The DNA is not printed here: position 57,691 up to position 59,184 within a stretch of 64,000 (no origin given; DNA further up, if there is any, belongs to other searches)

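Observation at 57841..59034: Covalent fusion of a carrier domain to its aaRS-like loading enzyme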

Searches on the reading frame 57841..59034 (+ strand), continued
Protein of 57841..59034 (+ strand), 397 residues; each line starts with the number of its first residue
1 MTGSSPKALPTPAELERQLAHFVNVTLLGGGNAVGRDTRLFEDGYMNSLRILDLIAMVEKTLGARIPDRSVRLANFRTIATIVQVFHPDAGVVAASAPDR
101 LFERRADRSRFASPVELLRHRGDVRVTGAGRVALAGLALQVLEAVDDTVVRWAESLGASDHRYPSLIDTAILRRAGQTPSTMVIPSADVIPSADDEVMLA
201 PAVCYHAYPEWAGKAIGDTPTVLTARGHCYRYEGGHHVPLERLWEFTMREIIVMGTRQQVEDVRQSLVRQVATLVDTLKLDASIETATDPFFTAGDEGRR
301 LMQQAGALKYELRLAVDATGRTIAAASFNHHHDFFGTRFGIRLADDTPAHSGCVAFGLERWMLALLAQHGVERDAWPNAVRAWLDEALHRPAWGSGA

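Call 40: search_solved_structures(query=A2, max_evalue=0.001, show_alignments=1)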
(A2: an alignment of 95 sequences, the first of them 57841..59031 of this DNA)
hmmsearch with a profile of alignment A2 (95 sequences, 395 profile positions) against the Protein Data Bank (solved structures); distinct sequences matched with E-value up to 0.001: 10.
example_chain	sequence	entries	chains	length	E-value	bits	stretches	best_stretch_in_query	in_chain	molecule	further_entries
3mey_A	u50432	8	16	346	5e-76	259.7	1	83-391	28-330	Bll0957 protein | Amino acid--[acyl-carrier-protein] ligase 1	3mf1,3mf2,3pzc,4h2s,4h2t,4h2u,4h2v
4h2w_A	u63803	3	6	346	1.5e-74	254.8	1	83-391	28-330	Amino acid--[acyl-carrier-protein] ligase 1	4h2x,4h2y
3w3s_A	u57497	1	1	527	9e-63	216.1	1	42-392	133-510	Type-2 serine--tRNA ligase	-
2cim_A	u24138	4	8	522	2.1e-40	142.4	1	32-391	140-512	SERYL-TRNA SYNTHETASE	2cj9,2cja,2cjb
6h9x_A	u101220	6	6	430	7.3e-06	28.7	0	196-290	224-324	Serine--tRNA ligase | Serine-tRNA ligase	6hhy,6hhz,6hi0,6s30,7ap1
2j3l_A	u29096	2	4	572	8.5e-06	28.5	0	93-157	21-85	PROLYL-TRNA SYNTHETASE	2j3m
9qof_A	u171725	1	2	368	8.9e-06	28.4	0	195-289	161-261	Serine--tRNA ligase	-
30xk_A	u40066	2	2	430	1.1e-05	28.1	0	195-289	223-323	Serine--tRNA ligase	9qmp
6r1m_A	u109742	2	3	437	1.2e-05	28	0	195-289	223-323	Serine--tRNA ligase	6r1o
5znj_A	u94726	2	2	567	4.4e-05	26.1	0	85-155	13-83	Proline--tRNA ligase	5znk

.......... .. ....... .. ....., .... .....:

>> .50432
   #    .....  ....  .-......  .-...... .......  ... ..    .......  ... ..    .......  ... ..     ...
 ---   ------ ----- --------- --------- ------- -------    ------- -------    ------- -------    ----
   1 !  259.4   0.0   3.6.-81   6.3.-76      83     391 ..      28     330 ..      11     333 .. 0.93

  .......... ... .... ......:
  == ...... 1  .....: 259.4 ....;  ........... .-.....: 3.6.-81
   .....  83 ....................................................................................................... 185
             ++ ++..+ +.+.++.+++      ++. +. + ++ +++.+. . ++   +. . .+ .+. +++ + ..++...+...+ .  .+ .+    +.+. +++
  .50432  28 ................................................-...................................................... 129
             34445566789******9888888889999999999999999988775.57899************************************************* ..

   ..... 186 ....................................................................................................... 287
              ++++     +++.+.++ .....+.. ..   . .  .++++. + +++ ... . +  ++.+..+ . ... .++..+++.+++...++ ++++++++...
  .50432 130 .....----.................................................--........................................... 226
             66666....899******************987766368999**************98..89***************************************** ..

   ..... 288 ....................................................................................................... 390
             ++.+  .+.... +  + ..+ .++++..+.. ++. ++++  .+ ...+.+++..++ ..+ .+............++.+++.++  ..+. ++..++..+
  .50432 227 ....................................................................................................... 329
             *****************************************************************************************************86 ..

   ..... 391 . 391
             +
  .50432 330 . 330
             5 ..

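Call 41: fold_search(model_id=the predicted structure, library=pdb)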
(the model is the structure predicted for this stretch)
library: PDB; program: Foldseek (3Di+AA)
matches with E <= 10: 1227; with E <= 0.001: 752
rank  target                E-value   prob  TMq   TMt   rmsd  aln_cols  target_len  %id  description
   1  4h2w_B                3.9e-22  1.00  0.57  0.75   6.6       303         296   28  Crystal structure of engineered Bradyrhizobium japonicum glycine:[carrier protein] ligase complexed with carrier prote (released 2013-03-06)
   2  3pzc_A                4.9e-22  1.00  0.58  0.76   6.3       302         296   28  Crystal structure of class II aaRS homologue (Bll0957) complexed with Coenzyme A (released 2011-10-19)
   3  4h2w_A                2.3e-21  1.00  0.57  0.75   6.4       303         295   28  Crystal structure of engineered Bradyrhizobium japonicum glycine:[carrier protein] ligase complexed with carrier prote (released 2013-03-06)
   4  3mf1_A                2.4e-21  1.00  0.56  0.75   6.1       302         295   28  Crystal structure of class II aaRS homologue (Bll0957) complexed with an analogue of glycyl adenylate (released 2010-07-28)
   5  4h2s_B                2.5e-21  1.00  0.57  0.75   6.2       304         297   28  Crystal structure of Bradyrhizobium japonicum glycine:[carrier protein] ligase complexed with cognate carrier protein  (released 2013-03-06)
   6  3mf2_A                3.8e-21  1.00  0.57  0.74   6.1       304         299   28  Crystal structure of class II aaRS homologue (Bll0957) complexed with AMP (released 2010-07-28)
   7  2cj9_A                5.8e-21  1.00  0.60  0.50   9.0       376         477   18  Crystal structure of Methanosarcina barkeri seryl-tRNA synthetase complexed with an analog of seryladenylate (released 2006-06-26)
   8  3w3s_A                1.1e-20  1.00  0.61  0.47   8.6       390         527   22  Crystal structure of A. aeolicus tRNASec in complex with M. kandleri SerRS (released 2013-02-13)
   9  3mf1_B                1.9e-20  1.00  0.54  0.76   5.8       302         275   27  Crystal structure of class II aaRS homologue (Bll0957) complexed with an analogue of glycyl adenylate (released 2010-07-28)
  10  3mey_A                2.1e-20  1.00  0.56  0.74   6.4       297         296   28  Crystal structure of class II aaRS homologue (Bll0957) complexed with ATP (released 2010-07-28)
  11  2cim_B                4.2e-20  1.00  0.59  0.50   5.7       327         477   19  Crystal structure of Methanosarcina barkeri seryl-tRNA synthetase (released 2006-06-26)
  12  2cj9_B                5.7e-20  1.00  0.61  0.49   5.7       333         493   20  Crystal structure of Methanosarcina barkeri seryl-tRNA synthetase complexed with an analog of seryladenylate (released 2006-06-26)
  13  3mey_B                7.6e-20  1.00  0.53  0.76   6.1       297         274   26  Crystal structure of class II aaRS homologue (Bll0957) complexed with ATP (released 2010-07-28)
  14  2cja_B                7.6e-20  1.00  0.59  0.49   7.1       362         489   19  Crystal structure of Methanosarcina barkeri seryl-tRNA synthetase complexed with ATP (released 2006-06-26)
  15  3pzc_B                1.1e-19  1.00  0.55  0.77   6.0       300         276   26  Crystal structure of class II aaRS homologue (Bll0957) complexed with Coenzyme A (released 2011-10-19)
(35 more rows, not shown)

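Call 60: find_encoding_contigs(protein=P0137, flank=8000, max_places=2)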
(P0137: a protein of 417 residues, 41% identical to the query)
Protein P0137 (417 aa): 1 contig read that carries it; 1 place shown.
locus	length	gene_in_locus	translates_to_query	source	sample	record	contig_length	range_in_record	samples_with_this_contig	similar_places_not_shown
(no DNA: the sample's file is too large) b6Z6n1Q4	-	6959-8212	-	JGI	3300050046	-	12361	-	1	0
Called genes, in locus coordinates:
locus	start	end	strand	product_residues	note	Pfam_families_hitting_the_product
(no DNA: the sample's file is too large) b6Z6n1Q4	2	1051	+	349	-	?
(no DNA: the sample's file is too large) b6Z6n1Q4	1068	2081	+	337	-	PF03070:TENA_THI-4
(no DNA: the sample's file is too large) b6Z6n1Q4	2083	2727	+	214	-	-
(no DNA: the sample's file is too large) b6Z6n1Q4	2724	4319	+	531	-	PF00501:AMP-binding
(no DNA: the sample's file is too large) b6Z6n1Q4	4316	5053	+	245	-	PF00106:adh_short, PF08659:KR, PF01370:Epimerase (weak), PF13561:adh_short_C2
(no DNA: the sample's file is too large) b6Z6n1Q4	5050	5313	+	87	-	-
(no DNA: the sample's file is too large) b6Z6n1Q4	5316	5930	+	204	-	PF01648:ACPS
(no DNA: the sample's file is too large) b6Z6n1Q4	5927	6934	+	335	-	PF08541:ACP_syn_III_C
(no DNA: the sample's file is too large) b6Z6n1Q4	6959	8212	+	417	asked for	PF00587:tRNA-synt_2b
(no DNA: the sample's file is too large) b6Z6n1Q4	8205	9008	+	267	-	-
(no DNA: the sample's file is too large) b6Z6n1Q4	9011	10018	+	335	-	PF08545:ACP_syn_III (faint), PF08541:ACP_syn_III_C (weak)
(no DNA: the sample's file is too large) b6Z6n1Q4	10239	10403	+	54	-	-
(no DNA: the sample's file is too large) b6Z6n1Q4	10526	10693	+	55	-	-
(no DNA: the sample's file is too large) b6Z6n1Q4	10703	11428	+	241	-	-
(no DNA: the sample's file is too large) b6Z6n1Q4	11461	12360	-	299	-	?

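Call 61: find_encoding_contigs(protein=P0140, flank=8000, max_places=2)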
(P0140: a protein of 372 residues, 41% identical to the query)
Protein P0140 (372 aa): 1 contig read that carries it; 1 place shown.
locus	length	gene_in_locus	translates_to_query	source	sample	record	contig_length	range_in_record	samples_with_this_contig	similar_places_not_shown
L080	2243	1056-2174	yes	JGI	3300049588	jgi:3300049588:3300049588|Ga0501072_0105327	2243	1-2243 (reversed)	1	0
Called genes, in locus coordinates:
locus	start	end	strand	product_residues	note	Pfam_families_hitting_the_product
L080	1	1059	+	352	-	?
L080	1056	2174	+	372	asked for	-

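Call 62: find_encoding_contigs(protein=P0138, flank=8000, max_places=2)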
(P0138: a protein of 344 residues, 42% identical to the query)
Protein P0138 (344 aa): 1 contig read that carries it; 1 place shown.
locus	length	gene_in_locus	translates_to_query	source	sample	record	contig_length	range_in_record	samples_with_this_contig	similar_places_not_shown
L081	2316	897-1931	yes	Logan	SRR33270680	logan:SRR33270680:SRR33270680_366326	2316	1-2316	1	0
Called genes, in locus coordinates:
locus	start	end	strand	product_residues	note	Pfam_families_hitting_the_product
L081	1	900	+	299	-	?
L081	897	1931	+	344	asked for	-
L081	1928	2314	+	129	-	?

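Call 68: find_encoding_contigs(protein=P0129, flank=8000, max_places=2)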
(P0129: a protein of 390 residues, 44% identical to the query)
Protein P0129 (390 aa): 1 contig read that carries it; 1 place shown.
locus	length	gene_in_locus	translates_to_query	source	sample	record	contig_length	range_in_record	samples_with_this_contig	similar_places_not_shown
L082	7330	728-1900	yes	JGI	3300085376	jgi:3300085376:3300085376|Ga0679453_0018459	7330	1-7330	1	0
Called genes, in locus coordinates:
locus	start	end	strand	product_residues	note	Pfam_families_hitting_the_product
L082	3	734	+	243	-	?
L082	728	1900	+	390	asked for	PF00587:tRNA-synt_2b (weak)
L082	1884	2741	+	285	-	PF12147:Methyltransf_20 (weak), PF13649:Methyltransf_25 (weak), PF08241:Methyltransf_11 (faint)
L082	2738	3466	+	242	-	-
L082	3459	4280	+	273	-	PF00210:Ferritin (weak), PF00550:PP-binding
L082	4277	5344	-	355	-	PF00248:Aldo_ket_red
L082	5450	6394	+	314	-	PF19459:DUF5996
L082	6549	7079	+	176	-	-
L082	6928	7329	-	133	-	?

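Call 69: find_encoding_contigs(protein=P0128, flank=6000, max_places=2)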
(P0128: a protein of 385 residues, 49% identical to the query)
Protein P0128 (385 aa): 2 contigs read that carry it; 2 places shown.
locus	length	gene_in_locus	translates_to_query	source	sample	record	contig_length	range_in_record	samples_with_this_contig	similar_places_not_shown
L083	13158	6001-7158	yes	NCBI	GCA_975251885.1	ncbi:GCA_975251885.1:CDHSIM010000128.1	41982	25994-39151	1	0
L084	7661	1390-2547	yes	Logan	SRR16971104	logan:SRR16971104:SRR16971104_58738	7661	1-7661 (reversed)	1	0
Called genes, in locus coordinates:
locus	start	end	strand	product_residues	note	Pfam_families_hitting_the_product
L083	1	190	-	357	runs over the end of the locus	PF01384:PHO4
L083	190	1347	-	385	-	PF01209:Ubie_methyltran (weak), PF13847:Methyltransf_31, PF08241:Methyltransf_11 (weak), PF08242:Methyltransf_12 (weak), PF13649:Methyltransf_25, PF08241:Methyltransf_11 (weak), PF13847:Methyltransf_31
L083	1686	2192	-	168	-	-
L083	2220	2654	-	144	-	PF10604:Polyketide_cyc2, PF03364:Polyketide_cyc (weak)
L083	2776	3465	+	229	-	PF01648:ACPS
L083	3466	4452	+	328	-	PF08545:ACP_syn_III (weak), PF08541:ACP_syn_III_C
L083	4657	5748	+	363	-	PF01370:Epimerase, PF04321:RmlD_sub_bind (weak), PF07993:NAD_binding_4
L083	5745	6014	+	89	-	PF00550:PP-binding (faint)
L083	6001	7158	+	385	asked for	PF00587:tRNA-synt_2b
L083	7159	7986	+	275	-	PF12147:Methyltransf_20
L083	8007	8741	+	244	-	-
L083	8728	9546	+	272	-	PF11583:AurF, PF00210:Ferritin (faint), PF00550:PP-binding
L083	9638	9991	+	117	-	PF03551:PadR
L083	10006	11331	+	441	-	-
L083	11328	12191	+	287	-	PF20434:BD-FAE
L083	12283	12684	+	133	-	PF12694:cpYpsA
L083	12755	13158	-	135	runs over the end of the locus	-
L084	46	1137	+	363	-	PF01370:Epimerase, PF04321:RmlD_sub_bind (weak), PF07993:NAD_binding_4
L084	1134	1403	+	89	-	PF00550:PP-binding (faint)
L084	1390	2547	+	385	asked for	PF00587:tRNA-synt_2b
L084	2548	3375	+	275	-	PF12147:Methyltransf_20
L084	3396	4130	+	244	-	-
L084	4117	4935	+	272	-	PF11583:AurF, PF00210:Ferritin (faint), PF00550:PP-binding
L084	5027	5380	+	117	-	PF03551:PadR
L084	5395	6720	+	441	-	-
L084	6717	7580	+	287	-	PF20434:BD-FAE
